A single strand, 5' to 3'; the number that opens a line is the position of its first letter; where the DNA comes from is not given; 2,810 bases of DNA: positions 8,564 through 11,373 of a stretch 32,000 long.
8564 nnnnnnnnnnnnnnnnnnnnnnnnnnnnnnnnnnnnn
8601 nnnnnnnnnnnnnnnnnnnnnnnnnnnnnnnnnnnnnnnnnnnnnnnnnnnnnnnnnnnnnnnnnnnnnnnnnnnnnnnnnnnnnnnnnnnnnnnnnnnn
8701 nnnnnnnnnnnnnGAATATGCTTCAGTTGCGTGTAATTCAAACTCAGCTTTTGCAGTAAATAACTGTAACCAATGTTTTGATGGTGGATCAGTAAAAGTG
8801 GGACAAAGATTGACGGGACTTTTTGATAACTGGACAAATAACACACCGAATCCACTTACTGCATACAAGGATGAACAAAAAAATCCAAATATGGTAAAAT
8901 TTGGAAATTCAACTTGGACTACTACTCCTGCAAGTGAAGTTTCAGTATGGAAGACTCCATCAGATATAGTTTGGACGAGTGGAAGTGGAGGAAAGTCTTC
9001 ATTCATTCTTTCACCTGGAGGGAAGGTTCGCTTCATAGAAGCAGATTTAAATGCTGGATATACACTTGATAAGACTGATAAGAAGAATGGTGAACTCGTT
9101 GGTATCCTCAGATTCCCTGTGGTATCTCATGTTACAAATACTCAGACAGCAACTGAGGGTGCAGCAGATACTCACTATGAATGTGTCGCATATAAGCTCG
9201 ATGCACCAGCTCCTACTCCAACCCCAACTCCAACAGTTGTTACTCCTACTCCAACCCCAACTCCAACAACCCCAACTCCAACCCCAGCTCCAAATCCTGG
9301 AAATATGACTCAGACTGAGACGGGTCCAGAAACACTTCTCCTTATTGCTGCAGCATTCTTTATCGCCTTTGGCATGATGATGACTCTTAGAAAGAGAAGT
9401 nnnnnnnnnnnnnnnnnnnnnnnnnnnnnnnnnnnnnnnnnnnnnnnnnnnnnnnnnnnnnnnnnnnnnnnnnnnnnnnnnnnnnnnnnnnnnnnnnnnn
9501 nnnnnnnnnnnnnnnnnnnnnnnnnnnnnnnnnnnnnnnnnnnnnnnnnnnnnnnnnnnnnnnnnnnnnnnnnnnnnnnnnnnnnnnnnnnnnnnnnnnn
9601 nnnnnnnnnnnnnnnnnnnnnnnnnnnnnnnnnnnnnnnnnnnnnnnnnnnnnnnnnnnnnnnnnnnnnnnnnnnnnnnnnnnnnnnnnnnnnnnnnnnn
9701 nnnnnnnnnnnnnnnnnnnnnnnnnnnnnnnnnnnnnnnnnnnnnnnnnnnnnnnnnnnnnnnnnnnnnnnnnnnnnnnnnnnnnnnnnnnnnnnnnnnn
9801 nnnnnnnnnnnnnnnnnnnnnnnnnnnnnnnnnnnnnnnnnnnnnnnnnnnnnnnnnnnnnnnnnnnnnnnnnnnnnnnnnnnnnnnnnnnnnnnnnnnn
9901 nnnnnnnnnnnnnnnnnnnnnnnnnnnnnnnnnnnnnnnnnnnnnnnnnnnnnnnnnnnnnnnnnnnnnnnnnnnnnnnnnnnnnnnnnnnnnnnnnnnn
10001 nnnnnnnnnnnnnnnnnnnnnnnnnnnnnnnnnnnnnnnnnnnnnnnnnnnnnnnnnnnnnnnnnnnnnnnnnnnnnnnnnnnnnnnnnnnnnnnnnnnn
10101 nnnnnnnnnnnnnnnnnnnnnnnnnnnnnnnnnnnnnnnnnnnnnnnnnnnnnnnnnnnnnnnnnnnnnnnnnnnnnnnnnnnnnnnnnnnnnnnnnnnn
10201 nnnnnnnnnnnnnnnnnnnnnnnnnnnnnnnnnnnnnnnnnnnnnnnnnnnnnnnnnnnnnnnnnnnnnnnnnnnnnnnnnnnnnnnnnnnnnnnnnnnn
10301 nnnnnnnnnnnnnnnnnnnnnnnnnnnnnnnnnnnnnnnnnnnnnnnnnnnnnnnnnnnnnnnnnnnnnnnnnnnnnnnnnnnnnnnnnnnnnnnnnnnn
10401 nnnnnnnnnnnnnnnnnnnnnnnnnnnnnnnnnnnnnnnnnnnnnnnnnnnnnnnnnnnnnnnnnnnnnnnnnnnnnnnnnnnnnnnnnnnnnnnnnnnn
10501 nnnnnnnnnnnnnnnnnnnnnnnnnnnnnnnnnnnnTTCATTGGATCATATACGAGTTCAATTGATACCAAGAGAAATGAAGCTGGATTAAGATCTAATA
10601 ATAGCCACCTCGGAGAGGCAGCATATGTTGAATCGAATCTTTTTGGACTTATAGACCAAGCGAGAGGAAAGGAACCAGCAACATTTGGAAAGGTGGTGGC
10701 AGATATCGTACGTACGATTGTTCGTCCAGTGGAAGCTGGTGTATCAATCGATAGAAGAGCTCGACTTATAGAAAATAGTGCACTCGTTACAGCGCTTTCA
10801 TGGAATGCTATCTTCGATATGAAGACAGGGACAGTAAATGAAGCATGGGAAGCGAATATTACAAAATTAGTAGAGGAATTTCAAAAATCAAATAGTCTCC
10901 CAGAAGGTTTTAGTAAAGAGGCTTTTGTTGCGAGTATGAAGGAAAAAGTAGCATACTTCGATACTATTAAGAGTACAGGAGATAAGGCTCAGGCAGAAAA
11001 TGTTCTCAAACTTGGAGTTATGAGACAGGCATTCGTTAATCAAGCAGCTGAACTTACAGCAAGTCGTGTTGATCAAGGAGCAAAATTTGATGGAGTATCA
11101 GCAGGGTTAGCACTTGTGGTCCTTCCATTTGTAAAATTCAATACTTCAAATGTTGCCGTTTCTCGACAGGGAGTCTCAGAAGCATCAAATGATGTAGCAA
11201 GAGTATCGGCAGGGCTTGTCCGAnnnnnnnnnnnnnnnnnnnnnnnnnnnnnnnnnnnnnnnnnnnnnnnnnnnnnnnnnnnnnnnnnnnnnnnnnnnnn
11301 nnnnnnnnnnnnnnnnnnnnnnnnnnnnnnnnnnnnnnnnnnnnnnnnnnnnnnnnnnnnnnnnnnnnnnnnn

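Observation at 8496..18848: A 10-kb same-strand cell-surface cluster: candidate host-attachment apparatus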

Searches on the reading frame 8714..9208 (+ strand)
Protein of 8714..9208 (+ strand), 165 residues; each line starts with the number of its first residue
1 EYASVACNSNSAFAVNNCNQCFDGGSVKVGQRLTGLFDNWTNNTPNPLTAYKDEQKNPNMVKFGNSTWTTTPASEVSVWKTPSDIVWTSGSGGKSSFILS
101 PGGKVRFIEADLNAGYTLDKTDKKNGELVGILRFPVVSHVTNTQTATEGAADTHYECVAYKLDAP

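Call 81: search_protein_families(library=ncbifam, max_evalue=10, proteins=[window:8714-9208:+])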
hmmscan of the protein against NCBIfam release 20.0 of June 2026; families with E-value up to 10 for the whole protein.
seq(165 aa): 0 families

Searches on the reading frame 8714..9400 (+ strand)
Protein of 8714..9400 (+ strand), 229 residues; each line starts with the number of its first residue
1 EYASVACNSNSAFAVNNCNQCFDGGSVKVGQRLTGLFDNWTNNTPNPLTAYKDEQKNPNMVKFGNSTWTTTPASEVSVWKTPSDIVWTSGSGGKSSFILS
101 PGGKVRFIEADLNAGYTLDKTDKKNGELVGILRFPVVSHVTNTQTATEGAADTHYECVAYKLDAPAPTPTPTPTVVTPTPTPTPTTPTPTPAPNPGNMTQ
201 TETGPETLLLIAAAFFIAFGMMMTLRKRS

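Call 37: find_related_loci(query=A1, collection=metagenome_contigs, flank=10000)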
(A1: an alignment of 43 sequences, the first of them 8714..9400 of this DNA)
Query A1 (229 aa) in metagenome_contigs; peptide patterns used: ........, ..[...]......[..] (x = any residue, [..] = any of these).
306 stretches matched a pattern; 20 encode a relative of the query (tblastn E <= 1e-3); 20 distinct loci.
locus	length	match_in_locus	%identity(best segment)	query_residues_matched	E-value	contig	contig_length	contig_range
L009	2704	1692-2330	57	1-228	5e-91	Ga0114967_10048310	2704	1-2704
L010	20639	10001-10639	55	1-228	2e-76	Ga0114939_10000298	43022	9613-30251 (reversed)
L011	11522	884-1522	55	1-228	2e-76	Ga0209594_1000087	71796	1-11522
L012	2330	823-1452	53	1-228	9e-78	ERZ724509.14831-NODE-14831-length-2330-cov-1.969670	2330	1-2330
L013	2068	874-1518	51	1-229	9e-76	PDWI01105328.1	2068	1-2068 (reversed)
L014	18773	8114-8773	52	1-229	6e-71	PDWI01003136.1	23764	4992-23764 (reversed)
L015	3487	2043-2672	51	1-228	7e-70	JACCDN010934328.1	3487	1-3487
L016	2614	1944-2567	50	1-229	1e-65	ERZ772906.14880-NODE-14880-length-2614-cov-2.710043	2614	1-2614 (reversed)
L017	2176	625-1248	50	1-229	2e-66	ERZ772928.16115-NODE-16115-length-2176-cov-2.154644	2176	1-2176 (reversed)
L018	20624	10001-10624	50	1-229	9e-65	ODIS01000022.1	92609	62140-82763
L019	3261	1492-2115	50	1-229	6e-65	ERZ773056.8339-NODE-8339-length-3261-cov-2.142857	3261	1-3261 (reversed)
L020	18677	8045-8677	51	1-229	6e-65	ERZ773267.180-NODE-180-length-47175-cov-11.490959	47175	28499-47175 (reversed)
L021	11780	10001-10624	50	1-229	5e-65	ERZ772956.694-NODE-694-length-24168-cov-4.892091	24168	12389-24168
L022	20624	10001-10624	50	1-229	8e-65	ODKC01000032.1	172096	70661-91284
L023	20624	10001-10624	50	1-229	1e-64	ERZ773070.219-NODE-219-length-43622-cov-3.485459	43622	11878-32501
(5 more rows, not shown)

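Call 55: predict_structure(alignment_id=A1)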
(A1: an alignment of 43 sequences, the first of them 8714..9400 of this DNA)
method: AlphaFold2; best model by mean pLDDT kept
length: 229 residues; sequences in the alignment: 43
mean_pLDDT: 84.9   pTM: 0.67
mean pLDDT of the five models: 84.9, 84.8, 83.4, 83.3, 76.7
residues with pLDDT >= 90: 151; 70-90: 31; 50-70: 24; < 50: 23
segments of 3 or more residues with pLDDT < 50: 179-187, 190-201
pLDDT, mean of each block of 10 residues (from residue 1): 92 96 96 93 96 96 97 92 91 90 95 94 97 97 93 97 79 60 47 46 63 77 66
secondary structure, 60 per line:
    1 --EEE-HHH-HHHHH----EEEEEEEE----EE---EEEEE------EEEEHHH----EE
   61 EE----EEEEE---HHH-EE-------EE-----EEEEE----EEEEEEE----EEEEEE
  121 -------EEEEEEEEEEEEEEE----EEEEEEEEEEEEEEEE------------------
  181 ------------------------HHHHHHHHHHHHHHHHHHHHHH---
elements in order: E3-5 H11-15 E20-27 E37-41 E48-51 E59-62 E67-71 E95-99 E104-110 E115-120 E128-142 E147-162 H205-226

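Call 58: fold_search(model_id=the predicted structure, library=pdb)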
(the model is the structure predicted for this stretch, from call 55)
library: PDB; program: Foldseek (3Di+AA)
matches with E <= 10: 633; with E <= 0.001: 0
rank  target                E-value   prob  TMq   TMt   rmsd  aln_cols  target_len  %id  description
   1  8fwm_F                3.5e-03  0.28  0.13  0.13  22.4       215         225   12  Structure of tail-neck junction of Agrobacterium phage Milano (released 2023-12-06)
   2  8fwc_0                8.1e-03  0.20  0.11  0.12  22.9       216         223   12  Collar sheath structure of Agrobacterium phage Milano (released 2023-12-06)
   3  3f65_E                1.0e-02  0.99  0.25  0.28   6.6       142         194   10  The F4 fimbrial chaperone FaeE does not self-cap its interactive surfaces (released 2009-05-19)
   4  8fxr_P3               1.0e-02  0.20  0.12  0.12  22.9       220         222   11  Structure of neck with portal vertex of capsid of Agrobacterium phage Milano (released 2023-12-06)
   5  5ln4_A                1.1e-02  0.87  0.24  0.34   9.3       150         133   11  Crystal structure of self-complemented PsaA, the major subunit of pH 6 antigen from Yersinia pests, in complex with ch (released 2016-08-24)
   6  6aow_B                1.3e-02  0.41  0.18  0.24  12.9       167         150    8  Crystal structure of lectin domain of F9 pilus adhesin FmlH from E. coli UTI89 (released 2018-02-28)
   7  3f65_B                1.4e-02  0.98  0.25  0.27   6.5       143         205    9  The F4 fimbrial chaperone FaeE does not self-cap its interactive surfaces (released 2009-05-19)
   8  3f65_A                1.4e-02  0.98  0.25  0.26   6.7       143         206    9  The F4 fimbrial chaperone FaeE does not self-cap its interactive surfaces (released 2009-05-19)
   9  8fwg_K3               1.4e-02  0.20  0.14  0.14  21.7       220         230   10  Structure of neck and portal vertex of Agrobacterium phage Milano, C5 symmetry (released 2023-12-06)
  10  4f8p_B                1.8e-02  0.95  0.28  0.38   7.5       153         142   11  X-ray structure of PsaA from Yersinia pestis, in complex with galactose (released 2013-05-22)
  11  3gfu_C                2.1e-02  0.97  0.25  0.27   6.6       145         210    9  FaeE-FaeG chaperone-major pilin complex of F4 ac 5/95 fimbriae (released 2009-10-20)
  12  3f6i_A                2.3e-02  0.97  0.24  0.27   6.9       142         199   10  Structure of the SeMet labeled F4 fibrial chaperone FaeE (released 2009-05-19)
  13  6fvi                  2.3e-02  0.60  0.19  0.26  15.2       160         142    7  ASH / PapD-like domain of human CEP192 (PapD-like domain 7) (released 2019-03-20)
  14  3f65_H                2.7e-02  0.96  0.23  0.30   6.8       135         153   10  The F4 fimbrial chaperone FaeE does not self-cap its interactive surfaces (released 2009-05-19)
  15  3f6l_A                3.0e-02  0.96  0.25  0.27   6.6       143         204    9  Structure of the F4 fimbrial chaperone FaeE (released 2009-05-19)
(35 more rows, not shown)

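Call 80: fold_search(model_id=the predicted structure, library=viral)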
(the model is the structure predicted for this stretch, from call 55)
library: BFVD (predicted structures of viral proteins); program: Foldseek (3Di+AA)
matches with E <= 10: 416; with E <= 0.001: 0
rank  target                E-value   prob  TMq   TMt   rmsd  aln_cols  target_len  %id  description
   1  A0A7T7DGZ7            2.5e-03  0.90  0.18  0.19  21.9       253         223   15  (no name in the UniProt tables at hand)
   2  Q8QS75                5.2e-03  0.95  0.23  0.22  23.3       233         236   13  Membrane glycoprotein UL11 [Panine betaherpesvirus 2]
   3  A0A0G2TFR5            7.9e-03  0.80  0.20  0.19  22.1       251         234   12  Membrane glycoprotein UL9 [Human cytomegalovirus]
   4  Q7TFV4                1.5e-02  0.82  0.21  0.24  25.4       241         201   13  Rh27 [Rhesus cytomegalovirus (strain 68-1)]
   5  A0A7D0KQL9            2.4e-02  0.75  0.21  0.26  12.9       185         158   11  (no name in the UniProt tables at hand)
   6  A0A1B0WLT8            2.5e-02  0.30  0.15  0.26  10.2       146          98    9  (no name in the UniProt tables at hand)
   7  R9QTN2                3.6e-02  0.60  0.19  0.22  12.0       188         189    8  Uncharacterized protein [Haloarcula sinaiiensis tailed virus 1]
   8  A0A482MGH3            4.0e-02  0.14  0.14  0.12  20.0       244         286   10  (no name in the UniProt tables at hand)
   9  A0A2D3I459            4.6e-02  0.47  0.19  0.16  18.2       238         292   15  CR1-gamma [Human mastadenovirus D]
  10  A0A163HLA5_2          6.7e-02  0.33  0.14  0.05  19.1       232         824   11  E3L [Bat mastadenovirus WIV11]
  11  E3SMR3                6.7e-02  0.25  0.20  0.24  11.2       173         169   10  Putative RTX toxin [Prochlorococcus phage P-HM1]
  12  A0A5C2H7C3            7.4e-02  0.66  0.21  0.26   8.5       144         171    7  Uncharacterized protein [Sinorhizobium phage ort11]
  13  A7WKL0                7.8e-02  0.38  0.19  0.16  13.1       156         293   13  Uncharacterized protein [Betalipothrixvirus pozzuoliense]
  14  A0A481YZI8            8.2e-02  0.41  0.22  0.11  12.8       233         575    8  Uncharacterized protein [Mimivirus LCMiAC01]
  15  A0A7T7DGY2            8.7e-02  0.51  0.21  0.22  24.8       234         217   12  (no name in the UniProt tables at hand)
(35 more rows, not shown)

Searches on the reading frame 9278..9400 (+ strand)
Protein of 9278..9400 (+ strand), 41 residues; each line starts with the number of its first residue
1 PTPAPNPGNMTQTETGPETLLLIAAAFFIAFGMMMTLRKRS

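Call 81: search_protein_families(library=ncbifam, max_evalue=10, proteins=[window:9278-9400:+])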
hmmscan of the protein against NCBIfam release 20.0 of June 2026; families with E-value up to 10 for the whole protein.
seq(41 aa): 2 families
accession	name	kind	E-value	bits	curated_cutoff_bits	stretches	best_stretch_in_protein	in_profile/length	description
TIGR02595.1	PEP_CTERM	domain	0.29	12.1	16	1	17-40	4-23/24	PEP-CTERM sorting domain-containing protein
NF038351.1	cyt_ox_assem_30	subfamily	1.2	9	27.5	1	20-31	11-22/30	cytochrome oxidase small assembly protein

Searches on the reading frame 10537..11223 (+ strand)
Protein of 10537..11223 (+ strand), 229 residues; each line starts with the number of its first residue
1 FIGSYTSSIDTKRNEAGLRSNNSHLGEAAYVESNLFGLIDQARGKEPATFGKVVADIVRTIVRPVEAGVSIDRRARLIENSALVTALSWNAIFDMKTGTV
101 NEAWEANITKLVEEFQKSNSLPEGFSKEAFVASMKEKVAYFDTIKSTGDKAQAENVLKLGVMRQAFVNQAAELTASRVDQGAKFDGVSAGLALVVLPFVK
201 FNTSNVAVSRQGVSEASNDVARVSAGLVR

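Call 22: search_protein_representatives(protein=window:10537-11223:+)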
Query: 229 residues. Proteins with E-value up to 0.001 (for the whole library): 4; up to 1e-10: 2; up to 1e-30: 2. The best 4 are listed.
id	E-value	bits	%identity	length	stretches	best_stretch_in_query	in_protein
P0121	5.2e-131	450.9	93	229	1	2-229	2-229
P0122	1.8e-57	210.8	65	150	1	30-176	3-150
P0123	2.7e-05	40.5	34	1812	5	51-108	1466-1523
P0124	9.4e-04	35.5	38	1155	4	118-162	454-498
